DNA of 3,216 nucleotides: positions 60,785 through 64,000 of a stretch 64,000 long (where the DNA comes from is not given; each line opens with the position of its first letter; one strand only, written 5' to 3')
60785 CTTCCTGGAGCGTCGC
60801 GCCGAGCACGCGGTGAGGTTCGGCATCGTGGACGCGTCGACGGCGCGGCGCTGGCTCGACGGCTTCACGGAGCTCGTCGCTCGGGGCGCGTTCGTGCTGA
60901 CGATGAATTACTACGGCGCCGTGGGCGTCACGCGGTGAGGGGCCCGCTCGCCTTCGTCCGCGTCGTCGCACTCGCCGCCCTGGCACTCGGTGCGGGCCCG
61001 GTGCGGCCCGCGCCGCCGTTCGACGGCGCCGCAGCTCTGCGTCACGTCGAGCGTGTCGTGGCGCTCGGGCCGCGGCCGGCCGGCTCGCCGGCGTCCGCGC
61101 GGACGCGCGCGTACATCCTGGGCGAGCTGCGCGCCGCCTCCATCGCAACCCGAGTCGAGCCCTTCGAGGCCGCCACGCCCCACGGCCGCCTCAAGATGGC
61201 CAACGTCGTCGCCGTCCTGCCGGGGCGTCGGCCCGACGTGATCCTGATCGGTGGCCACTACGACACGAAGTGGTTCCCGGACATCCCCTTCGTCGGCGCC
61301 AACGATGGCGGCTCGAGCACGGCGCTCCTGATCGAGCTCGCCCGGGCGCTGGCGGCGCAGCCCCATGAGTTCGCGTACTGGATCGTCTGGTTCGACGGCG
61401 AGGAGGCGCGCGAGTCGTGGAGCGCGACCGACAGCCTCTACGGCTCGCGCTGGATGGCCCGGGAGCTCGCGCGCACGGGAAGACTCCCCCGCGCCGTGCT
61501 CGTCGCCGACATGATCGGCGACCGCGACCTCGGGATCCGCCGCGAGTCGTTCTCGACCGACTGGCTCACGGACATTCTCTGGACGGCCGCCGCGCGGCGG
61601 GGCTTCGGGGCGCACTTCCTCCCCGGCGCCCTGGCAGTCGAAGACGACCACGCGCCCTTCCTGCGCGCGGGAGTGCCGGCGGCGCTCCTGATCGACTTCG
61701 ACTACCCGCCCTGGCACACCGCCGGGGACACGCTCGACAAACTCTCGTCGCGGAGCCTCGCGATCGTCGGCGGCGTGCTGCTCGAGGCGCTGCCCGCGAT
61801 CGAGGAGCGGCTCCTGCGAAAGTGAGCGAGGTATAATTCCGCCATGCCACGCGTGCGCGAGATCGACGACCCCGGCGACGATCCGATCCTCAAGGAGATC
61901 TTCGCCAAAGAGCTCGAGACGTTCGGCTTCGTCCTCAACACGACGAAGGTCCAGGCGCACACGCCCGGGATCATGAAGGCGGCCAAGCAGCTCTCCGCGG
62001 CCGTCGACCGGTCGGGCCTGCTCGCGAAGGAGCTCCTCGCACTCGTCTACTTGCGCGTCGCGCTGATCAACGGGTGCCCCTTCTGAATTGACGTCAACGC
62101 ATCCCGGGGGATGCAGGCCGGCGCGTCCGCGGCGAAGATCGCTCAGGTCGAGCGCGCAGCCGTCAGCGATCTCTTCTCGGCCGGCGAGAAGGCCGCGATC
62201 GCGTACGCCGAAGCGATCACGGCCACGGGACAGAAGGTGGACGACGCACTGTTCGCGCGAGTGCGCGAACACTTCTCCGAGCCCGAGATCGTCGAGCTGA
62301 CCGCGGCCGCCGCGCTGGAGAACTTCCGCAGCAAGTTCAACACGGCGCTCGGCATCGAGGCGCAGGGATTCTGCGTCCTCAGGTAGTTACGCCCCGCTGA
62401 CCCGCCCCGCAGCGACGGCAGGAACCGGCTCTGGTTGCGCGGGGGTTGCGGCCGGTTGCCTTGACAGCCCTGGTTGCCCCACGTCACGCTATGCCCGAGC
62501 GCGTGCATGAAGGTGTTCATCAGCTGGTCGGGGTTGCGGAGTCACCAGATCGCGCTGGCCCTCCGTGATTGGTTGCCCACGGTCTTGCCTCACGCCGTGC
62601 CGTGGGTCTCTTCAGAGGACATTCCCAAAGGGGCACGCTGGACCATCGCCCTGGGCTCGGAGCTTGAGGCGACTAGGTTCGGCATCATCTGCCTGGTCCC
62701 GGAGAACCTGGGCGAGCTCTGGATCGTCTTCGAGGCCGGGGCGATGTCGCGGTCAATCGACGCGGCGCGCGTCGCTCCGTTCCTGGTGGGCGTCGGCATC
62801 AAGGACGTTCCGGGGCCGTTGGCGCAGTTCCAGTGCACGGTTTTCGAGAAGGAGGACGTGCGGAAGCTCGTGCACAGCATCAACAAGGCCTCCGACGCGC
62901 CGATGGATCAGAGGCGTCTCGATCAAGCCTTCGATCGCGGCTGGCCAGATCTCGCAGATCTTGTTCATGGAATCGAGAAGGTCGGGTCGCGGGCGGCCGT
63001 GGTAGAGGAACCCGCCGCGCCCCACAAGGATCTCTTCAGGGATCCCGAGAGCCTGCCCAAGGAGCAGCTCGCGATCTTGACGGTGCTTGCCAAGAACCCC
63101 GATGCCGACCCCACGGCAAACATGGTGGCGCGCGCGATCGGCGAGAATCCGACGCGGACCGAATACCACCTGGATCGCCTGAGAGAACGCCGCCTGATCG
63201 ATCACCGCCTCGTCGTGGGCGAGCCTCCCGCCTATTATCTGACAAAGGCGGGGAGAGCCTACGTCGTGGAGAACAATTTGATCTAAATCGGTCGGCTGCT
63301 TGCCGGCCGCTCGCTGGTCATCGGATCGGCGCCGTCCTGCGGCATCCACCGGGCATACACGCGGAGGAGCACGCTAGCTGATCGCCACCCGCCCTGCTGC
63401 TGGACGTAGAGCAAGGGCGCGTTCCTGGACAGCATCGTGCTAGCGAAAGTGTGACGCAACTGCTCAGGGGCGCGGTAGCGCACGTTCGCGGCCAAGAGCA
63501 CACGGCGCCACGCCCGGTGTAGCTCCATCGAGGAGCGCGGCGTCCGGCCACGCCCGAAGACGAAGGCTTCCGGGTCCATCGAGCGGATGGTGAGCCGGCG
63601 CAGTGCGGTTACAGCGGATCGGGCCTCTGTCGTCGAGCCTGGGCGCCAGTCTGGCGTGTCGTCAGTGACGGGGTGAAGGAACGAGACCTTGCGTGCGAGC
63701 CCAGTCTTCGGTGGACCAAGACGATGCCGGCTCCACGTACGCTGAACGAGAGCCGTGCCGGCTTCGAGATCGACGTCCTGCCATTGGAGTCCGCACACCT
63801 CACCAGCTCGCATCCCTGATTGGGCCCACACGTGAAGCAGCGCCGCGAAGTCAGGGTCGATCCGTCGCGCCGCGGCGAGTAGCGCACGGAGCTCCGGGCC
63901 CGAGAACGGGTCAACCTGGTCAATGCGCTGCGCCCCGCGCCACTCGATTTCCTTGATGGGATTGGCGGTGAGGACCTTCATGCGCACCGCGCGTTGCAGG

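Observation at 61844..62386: In-frame TGA replacing the second Cys of the AhpD-like CxxC motif, with a hairpin 13 nt downstream: candidate selenoprotein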

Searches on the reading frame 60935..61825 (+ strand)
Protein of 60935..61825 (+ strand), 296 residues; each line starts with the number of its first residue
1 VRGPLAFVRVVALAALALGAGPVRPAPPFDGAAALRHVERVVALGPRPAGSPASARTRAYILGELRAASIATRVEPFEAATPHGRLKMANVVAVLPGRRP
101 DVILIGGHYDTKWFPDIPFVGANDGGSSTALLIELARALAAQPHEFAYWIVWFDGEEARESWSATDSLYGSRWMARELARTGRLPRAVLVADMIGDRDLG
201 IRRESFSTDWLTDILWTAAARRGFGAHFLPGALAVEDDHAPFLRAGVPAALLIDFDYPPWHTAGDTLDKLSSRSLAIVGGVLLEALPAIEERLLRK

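Call 14: find_encoding_contigs(protein=window:60935-61825:+, flank=10000, max_places=3)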
Protein window:60935-61825:+ (296 aa): no gene with exactly this product is on record in the collection.

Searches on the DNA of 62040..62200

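Call 66: search_rna_families(source=window, start=62040, end=62200, threshold=evalue, max_evalue=10)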
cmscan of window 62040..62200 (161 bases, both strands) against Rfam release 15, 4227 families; matches with E-value up to 10: 0.
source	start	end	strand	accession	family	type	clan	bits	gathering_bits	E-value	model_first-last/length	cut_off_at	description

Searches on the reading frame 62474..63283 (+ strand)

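Call 44: search_protein_families(library=pfam, proteins=[window:62474-63283:+], max_evalue=0.00001)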
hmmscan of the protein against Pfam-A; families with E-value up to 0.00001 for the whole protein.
window:62474-63283:+ (270 aa): 1 family
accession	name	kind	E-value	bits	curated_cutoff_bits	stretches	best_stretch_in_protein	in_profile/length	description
PF13676.11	TIR_2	-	1.6e-06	29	28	1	14-126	1-110/122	TIR domain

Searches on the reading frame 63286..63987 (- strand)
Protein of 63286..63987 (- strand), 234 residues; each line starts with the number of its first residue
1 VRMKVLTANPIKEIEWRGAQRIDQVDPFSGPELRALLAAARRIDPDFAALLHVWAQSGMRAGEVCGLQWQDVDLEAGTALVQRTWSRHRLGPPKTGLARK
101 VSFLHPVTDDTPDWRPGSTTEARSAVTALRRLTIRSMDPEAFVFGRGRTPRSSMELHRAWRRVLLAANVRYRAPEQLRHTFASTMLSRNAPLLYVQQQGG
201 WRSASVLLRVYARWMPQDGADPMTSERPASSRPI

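Call 45: search_protein_families(library=pfam, proteins=[window:63286-63987:-], max_evalue=0.00001)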
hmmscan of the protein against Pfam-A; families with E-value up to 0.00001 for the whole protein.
window:63286-63987:- (234 aa): 1 family
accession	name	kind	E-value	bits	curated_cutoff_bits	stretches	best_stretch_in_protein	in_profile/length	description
PF00589.27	Phage_integrase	-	2.6e-18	66.8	27.1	1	32-213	7-167/172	Phage integrase family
